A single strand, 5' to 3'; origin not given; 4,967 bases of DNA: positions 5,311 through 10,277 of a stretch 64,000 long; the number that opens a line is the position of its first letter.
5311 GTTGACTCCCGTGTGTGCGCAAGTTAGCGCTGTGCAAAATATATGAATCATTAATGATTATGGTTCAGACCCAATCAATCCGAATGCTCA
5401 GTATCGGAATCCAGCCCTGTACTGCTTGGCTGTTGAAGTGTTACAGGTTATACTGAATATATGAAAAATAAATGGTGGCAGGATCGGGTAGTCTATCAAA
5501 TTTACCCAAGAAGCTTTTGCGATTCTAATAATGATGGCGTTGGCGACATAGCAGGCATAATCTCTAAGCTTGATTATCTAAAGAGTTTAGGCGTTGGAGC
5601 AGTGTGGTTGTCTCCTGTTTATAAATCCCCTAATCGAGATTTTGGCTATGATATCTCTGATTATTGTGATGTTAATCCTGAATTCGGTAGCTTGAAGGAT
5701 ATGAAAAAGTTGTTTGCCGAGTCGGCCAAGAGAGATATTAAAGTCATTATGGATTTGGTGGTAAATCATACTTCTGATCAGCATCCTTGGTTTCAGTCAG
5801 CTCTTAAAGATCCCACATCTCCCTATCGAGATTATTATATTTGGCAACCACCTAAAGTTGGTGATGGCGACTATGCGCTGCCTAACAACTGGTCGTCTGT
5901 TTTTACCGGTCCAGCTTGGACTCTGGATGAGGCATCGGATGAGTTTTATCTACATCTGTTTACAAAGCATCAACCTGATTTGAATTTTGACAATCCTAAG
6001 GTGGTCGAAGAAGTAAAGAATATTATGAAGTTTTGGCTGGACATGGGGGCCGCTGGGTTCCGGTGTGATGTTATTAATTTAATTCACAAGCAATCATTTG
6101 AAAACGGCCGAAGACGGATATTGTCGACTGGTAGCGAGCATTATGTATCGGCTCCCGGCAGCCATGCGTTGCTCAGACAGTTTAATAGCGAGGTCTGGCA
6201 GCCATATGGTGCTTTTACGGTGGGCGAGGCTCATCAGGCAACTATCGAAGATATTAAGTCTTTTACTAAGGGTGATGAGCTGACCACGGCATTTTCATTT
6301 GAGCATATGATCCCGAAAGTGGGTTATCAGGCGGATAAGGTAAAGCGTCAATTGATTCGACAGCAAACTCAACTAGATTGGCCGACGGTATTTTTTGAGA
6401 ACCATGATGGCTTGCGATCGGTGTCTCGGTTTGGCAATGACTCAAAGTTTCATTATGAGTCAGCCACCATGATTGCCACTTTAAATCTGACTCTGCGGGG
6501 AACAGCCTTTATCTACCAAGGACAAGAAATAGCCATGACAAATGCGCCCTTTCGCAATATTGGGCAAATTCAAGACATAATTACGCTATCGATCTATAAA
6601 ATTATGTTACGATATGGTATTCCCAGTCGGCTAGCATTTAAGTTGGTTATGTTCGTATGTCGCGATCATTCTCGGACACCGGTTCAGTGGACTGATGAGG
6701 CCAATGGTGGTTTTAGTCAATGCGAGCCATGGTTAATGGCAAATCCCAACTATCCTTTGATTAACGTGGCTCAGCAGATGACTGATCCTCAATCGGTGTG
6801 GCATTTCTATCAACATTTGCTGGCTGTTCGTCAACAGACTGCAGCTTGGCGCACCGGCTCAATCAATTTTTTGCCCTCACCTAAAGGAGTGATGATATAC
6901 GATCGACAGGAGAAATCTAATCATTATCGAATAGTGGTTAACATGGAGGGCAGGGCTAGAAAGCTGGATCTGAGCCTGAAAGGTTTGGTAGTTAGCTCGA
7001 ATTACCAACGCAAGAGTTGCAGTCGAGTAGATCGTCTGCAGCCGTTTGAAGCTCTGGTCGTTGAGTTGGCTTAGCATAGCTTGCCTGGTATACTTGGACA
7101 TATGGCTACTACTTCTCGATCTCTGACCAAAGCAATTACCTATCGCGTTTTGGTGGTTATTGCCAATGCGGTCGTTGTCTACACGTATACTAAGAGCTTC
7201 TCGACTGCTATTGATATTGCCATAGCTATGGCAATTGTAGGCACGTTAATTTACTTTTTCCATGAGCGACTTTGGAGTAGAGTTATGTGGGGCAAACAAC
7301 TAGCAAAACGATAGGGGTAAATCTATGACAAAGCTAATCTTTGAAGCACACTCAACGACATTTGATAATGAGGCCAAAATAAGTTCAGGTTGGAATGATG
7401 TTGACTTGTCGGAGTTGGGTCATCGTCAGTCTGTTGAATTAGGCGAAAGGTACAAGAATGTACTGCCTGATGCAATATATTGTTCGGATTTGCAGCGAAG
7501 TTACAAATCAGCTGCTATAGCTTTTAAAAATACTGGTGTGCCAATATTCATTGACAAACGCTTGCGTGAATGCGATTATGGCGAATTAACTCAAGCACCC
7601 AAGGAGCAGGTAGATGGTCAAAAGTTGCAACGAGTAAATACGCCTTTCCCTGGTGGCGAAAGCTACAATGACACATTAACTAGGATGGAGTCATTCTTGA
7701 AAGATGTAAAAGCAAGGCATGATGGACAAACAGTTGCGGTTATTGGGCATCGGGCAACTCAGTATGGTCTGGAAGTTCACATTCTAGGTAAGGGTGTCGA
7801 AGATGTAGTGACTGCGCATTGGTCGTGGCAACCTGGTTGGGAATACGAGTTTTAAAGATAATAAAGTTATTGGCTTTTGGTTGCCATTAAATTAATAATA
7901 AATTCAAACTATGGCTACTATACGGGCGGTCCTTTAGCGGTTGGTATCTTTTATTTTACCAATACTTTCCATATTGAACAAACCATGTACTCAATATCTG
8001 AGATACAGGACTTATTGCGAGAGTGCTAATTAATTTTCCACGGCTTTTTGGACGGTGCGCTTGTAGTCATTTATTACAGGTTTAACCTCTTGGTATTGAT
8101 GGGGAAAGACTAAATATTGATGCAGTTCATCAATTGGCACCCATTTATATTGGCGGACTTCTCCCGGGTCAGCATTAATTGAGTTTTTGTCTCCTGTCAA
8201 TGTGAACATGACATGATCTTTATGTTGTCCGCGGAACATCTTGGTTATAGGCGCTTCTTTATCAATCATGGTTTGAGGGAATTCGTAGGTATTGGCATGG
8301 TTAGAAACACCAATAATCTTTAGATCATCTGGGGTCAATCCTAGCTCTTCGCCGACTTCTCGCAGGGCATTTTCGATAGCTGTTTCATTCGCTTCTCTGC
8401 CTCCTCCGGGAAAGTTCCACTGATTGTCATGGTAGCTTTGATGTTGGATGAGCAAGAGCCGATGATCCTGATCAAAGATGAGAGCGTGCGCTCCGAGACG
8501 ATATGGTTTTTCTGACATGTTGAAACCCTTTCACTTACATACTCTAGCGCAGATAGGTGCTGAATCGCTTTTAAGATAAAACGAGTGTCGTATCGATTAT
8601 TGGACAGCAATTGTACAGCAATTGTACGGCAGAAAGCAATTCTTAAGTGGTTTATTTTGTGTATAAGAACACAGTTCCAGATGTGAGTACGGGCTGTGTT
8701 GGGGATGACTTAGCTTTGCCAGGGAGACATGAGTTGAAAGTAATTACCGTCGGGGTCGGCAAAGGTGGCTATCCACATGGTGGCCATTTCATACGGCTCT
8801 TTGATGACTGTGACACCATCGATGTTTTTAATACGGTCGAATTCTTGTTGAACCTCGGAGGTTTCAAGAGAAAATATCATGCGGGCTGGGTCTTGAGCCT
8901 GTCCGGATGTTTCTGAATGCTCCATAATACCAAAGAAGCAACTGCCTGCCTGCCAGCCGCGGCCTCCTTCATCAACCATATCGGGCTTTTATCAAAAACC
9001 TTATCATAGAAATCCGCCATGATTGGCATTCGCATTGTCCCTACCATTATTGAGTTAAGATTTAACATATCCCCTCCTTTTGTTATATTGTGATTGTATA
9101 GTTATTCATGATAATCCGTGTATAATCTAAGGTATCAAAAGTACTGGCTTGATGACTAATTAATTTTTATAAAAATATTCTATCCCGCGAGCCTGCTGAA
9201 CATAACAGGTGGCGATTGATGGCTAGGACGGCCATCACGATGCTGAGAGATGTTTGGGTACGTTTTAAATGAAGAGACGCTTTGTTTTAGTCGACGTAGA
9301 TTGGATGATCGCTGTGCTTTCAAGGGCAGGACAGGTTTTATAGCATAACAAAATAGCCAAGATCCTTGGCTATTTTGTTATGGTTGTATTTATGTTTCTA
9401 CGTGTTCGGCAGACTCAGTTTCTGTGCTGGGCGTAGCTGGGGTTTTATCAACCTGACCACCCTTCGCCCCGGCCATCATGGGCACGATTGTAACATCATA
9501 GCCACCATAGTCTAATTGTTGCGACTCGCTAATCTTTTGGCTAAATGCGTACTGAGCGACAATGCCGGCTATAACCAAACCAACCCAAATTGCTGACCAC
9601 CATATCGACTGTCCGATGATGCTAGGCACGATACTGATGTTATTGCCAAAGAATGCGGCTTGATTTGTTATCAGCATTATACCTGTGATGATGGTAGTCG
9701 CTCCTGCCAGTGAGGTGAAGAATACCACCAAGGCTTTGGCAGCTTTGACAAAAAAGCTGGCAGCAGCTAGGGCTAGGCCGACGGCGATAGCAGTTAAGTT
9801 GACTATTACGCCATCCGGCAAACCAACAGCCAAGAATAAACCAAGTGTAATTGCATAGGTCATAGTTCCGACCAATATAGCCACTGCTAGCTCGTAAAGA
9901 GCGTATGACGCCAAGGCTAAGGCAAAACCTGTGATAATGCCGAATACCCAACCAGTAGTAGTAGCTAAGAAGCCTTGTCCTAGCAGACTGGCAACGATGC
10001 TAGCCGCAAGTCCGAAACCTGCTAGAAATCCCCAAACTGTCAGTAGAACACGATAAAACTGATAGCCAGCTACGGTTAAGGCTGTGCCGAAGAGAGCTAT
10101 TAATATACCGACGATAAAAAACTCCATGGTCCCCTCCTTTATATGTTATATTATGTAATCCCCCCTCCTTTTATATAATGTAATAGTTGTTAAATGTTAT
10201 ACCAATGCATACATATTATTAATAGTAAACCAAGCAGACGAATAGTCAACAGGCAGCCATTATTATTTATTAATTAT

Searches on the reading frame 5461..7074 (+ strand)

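Call 17: search_protein_families(library=ncbifam, proteins=[window:5461-7074:+], max_evalue=0.00001)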
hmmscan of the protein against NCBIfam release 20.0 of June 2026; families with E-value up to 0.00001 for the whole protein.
window:5461-7074:+ (537 aa): 33 families (the best 25 are shown)
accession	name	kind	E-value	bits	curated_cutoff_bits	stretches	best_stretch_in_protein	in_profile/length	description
TIGR02403.1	trehalose_treC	equivalog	1.3e-160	535.7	799.05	1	5-535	1-543/544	alpha,alpha-phosphotrehalase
NF008183.0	PRK10933.1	subfamily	8.2e-138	460.5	535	1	3-532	5-546/551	alpha,alpha-phosphotrehalase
NF051899.1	BetGalacBglAAgro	equivalog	2.5e-112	376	900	1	5-507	2-504/537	beta-galactosidase BglA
TIGR02456.1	treS_nterm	equivalog_domain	3.2e-95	319.7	678.35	2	4-318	1-309/539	maltose alpha-D-glucosyltransferase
NF008051.0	PRK10785.1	equivalog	1.2e-38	132.7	568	1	28-209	176-341/607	maltodextrin glucosidase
NF041321.1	Alpha-amyl_MalA_Halo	equivalog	4.7e-38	131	875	1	4-130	255-381/666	alpha-amylase MalA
NF041090.1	Cyc-maltodext_AglB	equivalog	4e-35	121.5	540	1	28-205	62-208/470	cyclomaltodextrinase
NF011083.0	PRK14510.1-2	equivalog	1.7e-18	65.6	1322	1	28-218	220-396/1186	bifunctional glycogen debranching protein GlgX/4-alpha-glucanotransferase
TIGR02401.1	trehalose_TreY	equivalog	5.8e-17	61.2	498.65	1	35-136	20-127/838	malto-oligosyltrehalose synthase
TIGR02402.1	trehalose_TreZ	equivalog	6.1e-13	47.9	538.8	1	6-104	92-186/545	malto-oligosyltrehalose trehalohydrolase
NF011084.0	PRK14511.1-1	equivalog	2.2e-12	46.5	1021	1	31-109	17-96/728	malto-oligosyltrehalose synthase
NF007051.0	PRK09505.1-1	equivalog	3.1e-12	45.3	864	1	28-105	236-327/686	alpha-amylase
NF006970.0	PRK09441.1-3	equivalog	1.5e-11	43.7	516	1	33-280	60-279/466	alpha-amylase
NF011077.0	PRK14507.1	equivalog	1.6e-11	42.4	2148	1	34-122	761-854/1693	malto-oligosyltrehalose synthase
NF011086.0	PRK14511.1-3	equivalog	2.1e-10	39.4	1411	1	34-126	22-119/924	malto-oligosyltrehalose synthase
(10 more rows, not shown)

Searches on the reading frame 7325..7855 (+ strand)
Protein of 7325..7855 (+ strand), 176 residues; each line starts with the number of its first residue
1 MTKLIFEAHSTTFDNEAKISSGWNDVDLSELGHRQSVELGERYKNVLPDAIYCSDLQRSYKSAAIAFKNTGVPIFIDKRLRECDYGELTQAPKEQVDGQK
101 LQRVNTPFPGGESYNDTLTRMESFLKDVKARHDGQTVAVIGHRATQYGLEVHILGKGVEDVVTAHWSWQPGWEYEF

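Call 82: search_protein_families(library=pfam, proteins=[window:7325-7855:+], max_evalue=0.001)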
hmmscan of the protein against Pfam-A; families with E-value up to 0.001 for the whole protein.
window:7325-7855:+ (176 aa): 1 family
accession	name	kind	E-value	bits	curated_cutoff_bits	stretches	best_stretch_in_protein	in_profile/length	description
PF00300.27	His_Phos_1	-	7.5e-33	114.3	21.7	1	9-160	6-165/194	Histidine phosphatase superfamily (branch 1)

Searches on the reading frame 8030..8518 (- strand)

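Call 82: search_protein_families(library=pfam, proteins=[window:8030-8518:-], max_evalue=0.001)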
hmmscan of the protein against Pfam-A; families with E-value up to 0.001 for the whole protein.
window:8030-8518:- (162 aa): 2 families
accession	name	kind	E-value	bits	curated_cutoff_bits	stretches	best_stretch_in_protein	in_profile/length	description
PF00293.34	NUDIX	-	8.1e-24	84.6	21.1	1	6-134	2-119/134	NUDIX domain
PF14815.12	NUDIX_4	-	1.9e-05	24.8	35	0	12-135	3-101/113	NUDIX domain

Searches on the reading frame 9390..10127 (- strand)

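Call 82: search_protein_families(library=pfam, proteins=[window:9390-10127:-], max_evalue=0.001)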
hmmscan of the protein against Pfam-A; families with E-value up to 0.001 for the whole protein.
window:9390-10127:- (245 aa): 1 family
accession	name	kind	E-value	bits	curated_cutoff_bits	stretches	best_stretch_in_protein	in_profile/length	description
PF13886.12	TM7S3_TM198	-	2e-06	28.1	29.2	1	7-193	1-199/199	TM7S3/TM198-like domain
